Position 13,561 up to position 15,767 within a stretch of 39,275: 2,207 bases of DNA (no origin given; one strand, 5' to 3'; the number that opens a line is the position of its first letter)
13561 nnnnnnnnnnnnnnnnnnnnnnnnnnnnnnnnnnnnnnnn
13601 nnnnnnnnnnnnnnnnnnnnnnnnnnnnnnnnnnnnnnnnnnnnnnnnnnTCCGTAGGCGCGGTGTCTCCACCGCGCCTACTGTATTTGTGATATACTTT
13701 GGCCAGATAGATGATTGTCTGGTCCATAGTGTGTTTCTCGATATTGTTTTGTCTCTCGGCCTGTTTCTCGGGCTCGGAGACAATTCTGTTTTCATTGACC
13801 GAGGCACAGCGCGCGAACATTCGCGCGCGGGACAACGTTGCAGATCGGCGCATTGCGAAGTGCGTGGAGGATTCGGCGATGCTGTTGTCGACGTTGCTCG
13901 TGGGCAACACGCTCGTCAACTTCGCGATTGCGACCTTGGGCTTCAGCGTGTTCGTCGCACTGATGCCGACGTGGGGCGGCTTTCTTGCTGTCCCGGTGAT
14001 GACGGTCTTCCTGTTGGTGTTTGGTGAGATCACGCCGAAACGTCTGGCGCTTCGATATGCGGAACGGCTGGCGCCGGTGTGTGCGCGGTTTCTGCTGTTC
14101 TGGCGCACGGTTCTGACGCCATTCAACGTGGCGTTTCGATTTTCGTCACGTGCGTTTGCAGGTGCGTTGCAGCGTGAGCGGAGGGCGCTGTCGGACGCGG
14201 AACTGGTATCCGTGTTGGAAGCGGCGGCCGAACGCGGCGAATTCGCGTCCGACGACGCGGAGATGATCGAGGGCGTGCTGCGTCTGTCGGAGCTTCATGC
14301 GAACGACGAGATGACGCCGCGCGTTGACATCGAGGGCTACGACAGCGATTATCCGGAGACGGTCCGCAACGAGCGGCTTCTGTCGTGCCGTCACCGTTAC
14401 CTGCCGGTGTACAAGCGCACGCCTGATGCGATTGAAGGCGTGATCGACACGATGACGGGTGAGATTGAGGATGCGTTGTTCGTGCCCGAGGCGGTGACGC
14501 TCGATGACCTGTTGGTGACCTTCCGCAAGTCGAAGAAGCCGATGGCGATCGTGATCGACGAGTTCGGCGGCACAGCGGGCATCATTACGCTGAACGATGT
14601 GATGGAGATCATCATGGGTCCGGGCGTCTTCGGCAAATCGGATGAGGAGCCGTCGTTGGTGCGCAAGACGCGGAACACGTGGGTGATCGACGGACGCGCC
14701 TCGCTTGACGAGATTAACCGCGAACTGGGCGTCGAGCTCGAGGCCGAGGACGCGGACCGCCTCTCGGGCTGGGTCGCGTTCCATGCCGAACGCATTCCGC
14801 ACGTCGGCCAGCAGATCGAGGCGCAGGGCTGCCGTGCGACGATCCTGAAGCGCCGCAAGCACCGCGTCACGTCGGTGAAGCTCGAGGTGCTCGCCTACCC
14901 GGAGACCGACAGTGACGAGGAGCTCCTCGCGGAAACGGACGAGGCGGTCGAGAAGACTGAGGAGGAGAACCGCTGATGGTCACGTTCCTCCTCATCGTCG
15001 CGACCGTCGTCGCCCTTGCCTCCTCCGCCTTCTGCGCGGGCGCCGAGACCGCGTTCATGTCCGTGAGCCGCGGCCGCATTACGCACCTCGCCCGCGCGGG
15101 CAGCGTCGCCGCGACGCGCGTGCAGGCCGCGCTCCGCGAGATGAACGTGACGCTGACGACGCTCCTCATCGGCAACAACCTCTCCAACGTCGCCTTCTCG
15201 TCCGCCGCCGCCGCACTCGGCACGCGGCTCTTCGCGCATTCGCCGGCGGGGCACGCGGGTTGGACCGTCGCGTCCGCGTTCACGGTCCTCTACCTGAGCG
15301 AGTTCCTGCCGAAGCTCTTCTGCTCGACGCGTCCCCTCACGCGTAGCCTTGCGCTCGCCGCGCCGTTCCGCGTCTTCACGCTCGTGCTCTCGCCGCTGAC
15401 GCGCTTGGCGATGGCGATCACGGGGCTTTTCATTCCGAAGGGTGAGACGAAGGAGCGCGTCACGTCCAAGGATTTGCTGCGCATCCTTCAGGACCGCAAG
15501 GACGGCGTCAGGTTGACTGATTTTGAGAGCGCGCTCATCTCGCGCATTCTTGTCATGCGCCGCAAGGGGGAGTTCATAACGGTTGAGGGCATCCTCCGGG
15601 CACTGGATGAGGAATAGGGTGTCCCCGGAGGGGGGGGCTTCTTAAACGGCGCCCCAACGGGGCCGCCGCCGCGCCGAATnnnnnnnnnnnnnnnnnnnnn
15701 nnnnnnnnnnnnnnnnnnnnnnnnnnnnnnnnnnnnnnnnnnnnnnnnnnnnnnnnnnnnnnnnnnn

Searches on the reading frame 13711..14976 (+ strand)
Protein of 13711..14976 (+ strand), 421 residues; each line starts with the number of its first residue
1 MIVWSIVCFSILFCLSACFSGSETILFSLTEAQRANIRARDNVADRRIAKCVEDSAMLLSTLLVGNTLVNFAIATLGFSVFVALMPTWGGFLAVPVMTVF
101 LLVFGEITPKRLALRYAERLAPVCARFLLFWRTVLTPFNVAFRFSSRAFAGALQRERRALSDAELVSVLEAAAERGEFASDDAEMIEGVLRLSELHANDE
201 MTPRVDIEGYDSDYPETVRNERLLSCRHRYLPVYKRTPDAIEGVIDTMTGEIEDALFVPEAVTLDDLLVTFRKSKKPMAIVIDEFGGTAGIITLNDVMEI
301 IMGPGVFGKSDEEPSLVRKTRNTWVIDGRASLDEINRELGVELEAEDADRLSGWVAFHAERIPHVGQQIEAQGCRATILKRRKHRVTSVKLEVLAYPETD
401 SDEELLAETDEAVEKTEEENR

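Call 11: search_protein_families(library=pfam, proteins=[window:13711-14976:+], max_evalue=0.001)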
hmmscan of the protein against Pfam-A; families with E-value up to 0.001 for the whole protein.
window:13711-14976:+ (421 aa): 3 families
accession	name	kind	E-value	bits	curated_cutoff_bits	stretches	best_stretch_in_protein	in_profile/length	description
PF01595.25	CNNM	-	9.1e-38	130.2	28.4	1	10-181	4-180/181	Cyclin M transmembrane N-terminal domain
PF03471.22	CorC_HlyC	-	1.3e-18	67.2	27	1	321-393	5-79/81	Transporter associated domain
PF00571.33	CBS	-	7.6e-05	23.4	24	1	253-302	7-56/57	CBS domain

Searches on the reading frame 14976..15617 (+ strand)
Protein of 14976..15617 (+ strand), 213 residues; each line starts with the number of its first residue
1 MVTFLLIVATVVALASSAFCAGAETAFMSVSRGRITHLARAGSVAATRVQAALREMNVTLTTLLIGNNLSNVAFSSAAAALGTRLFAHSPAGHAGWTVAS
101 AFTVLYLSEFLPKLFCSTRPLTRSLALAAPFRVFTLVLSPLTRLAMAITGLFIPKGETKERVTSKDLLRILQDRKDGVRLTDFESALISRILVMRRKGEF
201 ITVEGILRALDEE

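Call 11: search_protein_families(library=pfam, proteins=[window:14976-15617:+], max_evalue=0.001)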
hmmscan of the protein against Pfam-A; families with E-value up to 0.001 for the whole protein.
window:14976-15617:+ (213 aa): 1 family
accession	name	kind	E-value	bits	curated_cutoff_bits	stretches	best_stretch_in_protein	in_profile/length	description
PF01595.25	CNNM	-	2.3e-32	112.6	28.4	1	9-173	2-170/181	Cyclin M transmembrane N-terminal domain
